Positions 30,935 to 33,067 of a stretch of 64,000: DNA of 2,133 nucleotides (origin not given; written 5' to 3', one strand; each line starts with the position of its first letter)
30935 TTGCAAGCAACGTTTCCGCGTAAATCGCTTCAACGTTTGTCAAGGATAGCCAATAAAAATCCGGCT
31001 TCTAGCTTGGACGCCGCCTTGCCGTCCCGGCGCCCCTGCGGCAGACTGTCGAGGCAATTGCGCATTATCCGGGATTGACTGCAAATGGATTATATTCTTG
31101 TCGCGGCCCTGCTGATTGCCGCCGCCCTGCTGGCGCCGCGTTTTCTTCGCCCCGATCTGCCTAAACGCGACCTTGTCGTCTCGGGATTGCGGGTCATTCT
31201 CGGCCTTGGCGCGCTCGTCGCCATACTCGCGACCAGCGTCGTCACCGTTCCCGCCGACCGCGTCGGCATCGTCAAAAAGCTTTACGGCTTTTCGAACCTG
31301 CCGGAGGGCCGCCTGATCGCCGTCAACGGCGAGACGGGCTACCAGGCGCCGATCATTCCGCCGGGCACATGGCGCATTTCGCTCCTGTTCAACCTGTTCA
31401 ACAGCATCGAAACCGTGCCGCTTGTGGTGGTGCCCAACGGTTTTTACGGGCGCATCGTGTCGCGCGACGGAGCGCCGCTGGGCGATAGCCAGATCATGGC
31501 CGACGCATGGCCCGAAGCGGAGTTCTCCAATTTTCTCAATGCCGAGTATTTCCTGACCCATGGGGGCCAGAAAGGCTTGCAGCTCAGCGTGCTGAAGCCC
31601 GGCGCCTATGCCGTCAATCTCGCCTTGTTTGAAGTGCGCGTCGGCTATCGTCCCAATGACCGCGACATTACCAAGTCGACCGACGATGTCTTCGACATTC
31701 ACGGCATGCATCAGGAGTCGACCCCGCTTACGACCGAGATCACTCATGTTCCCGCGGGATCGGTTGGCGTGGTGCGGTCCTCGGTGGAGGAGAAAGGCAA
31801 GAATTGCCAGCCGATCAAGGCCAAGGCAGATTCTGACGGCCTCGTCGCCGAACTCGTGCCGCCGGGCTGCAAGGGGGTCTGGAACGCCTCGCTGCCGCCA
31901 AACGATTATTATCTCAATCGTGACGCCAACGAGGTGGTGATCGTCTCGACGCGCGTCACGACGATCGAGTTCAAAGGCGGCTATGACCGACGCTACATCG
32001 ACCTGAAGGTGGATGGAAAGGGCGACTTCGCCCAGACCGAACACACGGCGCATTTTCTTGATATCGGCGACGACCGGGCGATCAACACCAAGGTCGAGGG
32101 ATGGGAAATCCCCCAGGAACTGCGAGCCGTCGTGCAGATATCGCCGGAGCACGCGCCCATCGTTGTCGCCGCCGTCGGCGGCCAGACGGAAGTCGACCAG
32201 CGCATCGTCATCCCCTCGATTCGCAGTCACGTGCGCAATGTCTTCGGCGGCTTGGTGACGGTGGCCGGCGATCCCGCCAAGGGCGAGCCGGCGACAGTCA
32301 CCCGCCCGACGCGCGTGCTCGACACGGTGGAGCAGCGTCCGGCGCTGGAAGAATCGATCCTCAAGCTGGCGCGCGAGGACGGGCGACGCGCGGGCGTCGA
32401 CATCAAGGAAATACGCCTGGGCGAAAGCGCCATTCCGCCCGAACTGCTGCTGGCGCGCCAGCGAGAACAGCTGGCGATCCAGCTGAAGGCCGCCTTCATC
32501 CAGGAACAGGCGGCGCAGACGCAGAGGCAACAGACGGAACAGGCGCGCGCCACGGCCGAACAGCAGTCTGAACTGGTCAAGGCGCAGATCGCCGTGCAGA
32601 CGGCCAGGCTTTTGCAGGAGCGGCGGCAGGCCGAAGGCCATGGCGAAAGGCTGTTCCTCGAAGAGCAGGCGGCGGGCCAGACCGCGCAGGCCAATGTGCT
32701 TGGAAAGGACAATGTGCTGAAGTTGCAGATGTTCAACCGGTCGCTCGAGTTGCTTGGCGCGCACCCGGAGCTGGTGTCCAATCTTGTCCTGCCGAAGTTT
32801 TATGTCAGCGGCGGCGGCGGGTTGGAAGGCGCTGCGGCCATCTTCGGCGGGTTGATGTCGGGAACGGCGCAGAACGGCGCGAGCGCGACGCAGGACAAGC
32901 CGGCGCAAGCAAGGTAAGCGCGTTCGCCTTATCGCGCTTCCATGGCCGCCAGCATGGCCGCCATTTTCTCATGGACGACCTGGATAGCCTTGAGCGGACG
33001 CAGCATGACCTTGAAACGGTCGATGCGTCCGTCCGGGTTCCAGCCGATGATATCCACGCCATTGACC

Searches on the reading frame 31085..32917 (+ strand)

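Call 57: search_protein_families(library=pfam, proteins=[window:31085-32917:+], max_evalue=0.00001)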
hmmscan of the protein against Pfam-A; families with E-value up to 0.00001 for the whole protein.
window:31085-32917:+ (610 aa): 0 families

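Call 85: search_protein_families(library=pfam, proteins=[window:31085-32917:+], max_evalue=0.01)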
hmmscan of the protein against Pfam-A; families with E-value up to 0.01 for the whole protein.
window:31085-32917:+ (610 aa): 1 family
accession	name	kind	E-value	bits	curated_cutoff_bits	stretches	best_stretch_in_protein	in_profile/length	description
PF01145.31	Band_7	-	0.0015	19.1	23.6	1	283-482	34-174/176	SPFH domain / Band 7 family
